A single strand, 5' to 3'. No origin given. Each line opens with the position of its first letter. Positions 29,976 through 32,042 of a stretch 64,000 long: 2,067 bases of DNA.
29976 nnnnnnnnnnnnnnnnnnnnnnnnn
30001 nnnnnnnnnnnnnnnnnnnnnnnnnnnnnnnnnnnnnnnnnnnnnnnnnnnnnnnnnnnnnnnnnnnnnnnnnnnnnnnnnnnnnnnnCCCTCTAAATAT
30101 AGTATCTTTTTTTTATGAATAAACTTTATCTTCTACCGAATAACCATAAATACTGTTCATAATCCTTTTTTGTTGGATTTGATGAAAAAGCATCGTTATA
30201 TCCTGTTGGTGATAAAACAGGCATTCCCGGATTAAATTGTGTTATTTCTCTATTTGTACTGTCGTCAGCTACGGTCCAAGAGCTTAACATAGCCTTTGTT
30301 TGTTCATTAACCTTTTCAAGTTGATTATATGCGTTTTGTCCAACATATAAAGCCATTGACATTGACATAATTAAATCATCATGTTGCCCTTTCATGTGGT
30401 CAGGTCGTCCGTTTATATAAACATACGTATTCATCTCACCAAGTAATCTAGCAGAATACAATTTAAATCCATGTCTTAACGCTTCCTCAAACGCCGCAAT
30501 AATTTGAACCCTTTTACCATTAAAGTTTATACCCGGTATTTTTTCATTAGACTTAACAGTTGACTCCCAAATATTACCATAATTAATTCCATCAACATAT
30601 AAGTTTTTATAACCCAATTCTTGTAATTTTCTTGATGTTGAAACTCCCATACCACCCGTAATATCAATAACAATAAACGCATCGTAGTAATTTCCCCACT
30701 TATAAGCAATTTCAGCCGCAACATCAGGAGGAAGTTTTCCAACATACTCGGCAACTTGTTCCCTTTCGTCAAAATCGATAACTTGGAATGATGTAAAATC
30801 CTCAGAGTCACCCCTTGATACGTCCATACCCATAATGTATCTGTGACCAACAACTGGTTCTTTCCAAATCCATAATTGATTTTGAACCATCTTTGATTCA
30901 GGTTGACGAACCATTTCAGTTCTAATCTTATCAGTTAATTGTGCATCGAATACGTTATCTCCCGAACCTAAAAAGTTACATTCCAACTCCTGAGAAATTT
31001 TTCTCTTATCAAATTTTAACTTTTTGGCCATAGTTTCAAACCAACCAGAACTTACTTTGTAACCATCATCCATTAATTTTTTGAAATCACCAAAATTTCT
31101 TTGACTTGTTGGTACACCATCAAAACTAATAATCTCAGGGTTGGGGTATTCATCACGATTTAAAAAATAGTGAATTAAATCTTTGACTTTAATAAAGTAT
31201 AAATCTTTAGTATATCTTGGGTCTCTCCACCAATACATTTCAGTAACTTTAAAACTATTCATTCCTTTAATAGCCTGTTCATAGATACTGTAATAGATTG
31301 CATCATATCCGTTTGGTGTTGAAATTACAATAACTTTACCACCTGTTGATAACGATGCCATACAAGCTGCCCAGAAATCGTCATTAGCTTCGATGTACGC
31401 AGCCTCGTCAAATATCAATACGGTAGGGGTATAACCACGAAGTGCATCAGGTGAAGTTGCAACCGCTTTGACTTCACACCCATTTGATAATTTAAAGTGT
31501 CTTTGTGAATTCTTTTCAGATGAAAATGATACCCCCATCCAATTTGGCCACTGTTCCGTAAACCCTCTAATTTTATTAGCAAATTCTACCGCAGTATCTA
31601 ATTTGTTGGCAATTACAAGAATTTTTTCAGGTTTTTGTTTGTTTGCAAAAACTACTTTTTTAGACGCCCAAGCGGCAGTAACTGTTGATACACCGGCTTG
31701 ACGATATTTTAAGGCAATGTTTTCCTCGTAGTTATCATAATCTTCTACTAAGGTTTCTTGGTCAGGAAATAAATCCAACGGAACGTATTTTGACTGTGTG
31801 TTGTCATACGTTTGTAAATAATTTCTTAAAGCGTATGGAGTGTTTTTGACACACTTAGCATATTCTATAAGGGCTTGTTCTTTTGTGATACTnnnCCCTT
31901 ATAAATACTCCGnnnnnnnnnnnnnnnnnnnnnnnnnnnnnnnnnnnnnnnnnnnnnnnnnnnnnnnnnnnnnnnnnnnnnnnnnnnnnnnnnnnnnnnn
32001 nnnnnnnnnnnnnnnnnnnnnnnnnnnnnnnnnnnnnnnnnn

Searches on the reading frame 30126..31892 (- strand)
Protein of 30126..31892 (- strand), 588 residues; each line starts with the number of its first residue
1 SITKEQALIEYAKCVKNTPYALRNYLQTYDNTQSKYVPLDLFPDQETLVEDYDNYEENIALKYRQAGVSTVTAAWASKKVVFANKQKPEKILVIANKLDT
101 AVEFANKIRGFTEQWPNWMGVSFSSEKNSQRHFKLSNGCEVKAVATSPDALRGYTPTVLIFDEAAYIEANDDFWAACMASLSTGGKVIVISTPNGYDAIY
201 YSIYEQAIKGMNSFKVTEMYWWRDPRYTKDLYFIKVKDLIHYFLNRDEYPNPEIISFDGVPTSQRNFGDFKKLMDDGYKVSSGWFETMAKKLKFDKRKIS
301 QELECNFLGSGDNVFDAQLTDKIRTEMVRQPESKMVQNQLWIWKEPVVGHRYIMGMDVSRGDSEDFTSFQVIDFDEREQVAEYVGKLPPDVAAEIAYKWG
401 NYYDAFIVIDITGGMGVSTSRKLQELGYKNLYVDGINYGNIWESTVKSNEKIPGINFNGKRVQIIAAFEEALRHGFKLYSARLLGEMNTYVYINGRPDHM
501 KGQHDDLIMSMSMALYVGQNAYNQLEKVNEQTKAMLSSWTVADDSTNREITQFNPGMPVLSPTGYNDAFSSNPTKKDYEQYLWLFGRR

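Call 10: search_protein_families(library=phrogs, max_evalue=0.00001, proteins=[window:30126-31892:-])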
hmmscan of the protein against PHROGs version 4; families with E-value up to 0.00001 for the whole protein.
window:30126-31892:- (588 aa): 7 families
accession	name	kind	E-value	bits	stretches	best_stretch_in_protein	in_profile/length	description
phrog_2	-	head and packaging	1.9e-39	137.1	1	35-524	261-599/807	terminase large subunit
phrog_5989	-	head and packaging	7.5e-26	92.1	1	4-240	107-322/347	terminase large subunit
phrog_36964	-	head and packaging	1.9e-15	57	1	70-205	436-569/890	terminase large subunit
phrog_7579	-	head and packaging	5.8e-12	46.3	1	42-208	4-162/239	terminase large subunit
phrog_9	-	head and packaging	2.1e-10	41.1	1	64-213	232-381/812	terminase large subunit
phrog_26724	-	unknown function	6.3e-06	26.9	1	13-161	8-146/192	-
phrog_38407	-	unknown function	9.1e-06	25.9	0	332-514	162-344/370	-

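Call 11: search_dna_similar(query=window:30126-31892:-, collection=phages, mode=protein, max_rows=15)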
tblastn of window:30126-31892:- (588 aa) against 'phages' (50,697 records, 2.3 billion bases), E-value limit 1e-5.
Records with a match: 2553; places in all: 2563; records where one place covers at least 80% of the query: 391.
Best place of each record, by identity: <60% 2553.
By first word of the organism name: Escherichia 584; Synechococcus 378; Klebsiella 320; Vibrio 230; Salmonella 189; Shigella 84; Aeromonas 80; Acinetobacter 71; Cyanophage 61; Enterobacter 59; and 63 more.
By host as written in the record: - 550; Escherichia coli 249; Klebsiella pneumoniae 109; Synechococcus 107; Synechococcus sp. 38; Escherichia coli O157:H7 33; Salmonella enterica 29; Synechococcus sp. WH7803 28; and 541 more.
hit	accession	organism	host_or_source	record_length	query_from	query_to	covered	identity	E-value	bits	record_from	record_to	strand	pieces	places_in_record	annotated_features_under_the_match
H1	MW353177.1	Flavobacterium phage vB_FspM_immuto_13-6C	Flavobacterium sp. LMO8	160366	10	586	98%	28.3%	1e-57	215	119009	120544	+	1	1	terminase large subunit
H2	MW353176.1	Flavobacterium phage vB_FspM_immuto_3-5A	Flavobacterium sp. LMO8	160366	10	586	98%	28.3%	2e-57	214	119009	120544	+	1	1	terminase large subunit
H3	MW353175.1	Flavobacterium phage vB_FspM_immuto_2-6A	Flavobacterium sp. LMO8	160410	10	586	98%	28.3%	2e-57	214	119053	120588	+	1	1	terminase large subunit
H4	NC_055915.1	Flavobacterium phage vB_FspM_immuto_2-6A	Flavobacterium sp. LMO8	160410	10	586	98%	28.3%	2e-57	214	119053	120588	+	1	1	terminase large subunit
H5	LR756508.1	uncultured phage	metagenomic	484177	4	542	92%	29.9%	7e-60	221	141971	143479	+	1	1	record has no annotation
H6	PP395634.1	Microcystis phage Mel-JY01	Microcystis elabens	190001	10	540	90%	28.9%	3e-59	220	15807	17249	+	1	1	large terminase protein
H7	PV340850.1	Synechococcus phage Sf-CH1b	Synechococcus sp. WH8102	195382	3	588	100%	25.1%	8e-29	128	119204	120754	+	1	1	terminase large subunit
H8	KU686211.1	Synechococcus phage S-WAM2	Synechococcus sp.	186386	3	586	99%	24.9%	3e-27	123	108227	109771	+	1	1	terminase large subunit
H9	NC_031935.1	Synechococcus phage S-WAM2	Synechococcus sp.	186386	3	586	99%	24.9%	3e-27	123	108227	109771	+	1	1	terminase large subunit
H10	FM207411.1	Synechococcus phage S-RSM4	-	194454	3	586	99%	24.9%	8e-27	122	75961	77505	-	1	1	g17: DNA terminase packaging enzyme large subunit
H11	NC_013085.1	Synechococcus phage S-RSM4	-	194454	3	586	99%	24.9%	8e-27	122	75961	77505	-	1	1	g17: terminase large subunit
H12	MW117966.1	Synechococcus phage S-H9-1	Synechococcus sp. MW02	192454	3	586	99%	24.7%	2e-26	121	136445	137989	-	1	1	terminase large subunit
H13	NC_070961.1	Synechococcus phage S-H9-1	Synechococcus sp. MW02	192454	3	586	99%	24.7%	2e-26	121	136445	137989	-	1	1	terminase large subunit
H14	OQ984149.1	Phage C48C1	-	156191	6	561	95%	25.8%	3e-40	163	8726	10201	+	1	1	terminase large subunit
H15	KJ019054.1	Synechococcus phage ACG-2014e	-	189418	3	588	100%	24.4%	2e-26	120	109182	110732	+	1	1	terminase large subunit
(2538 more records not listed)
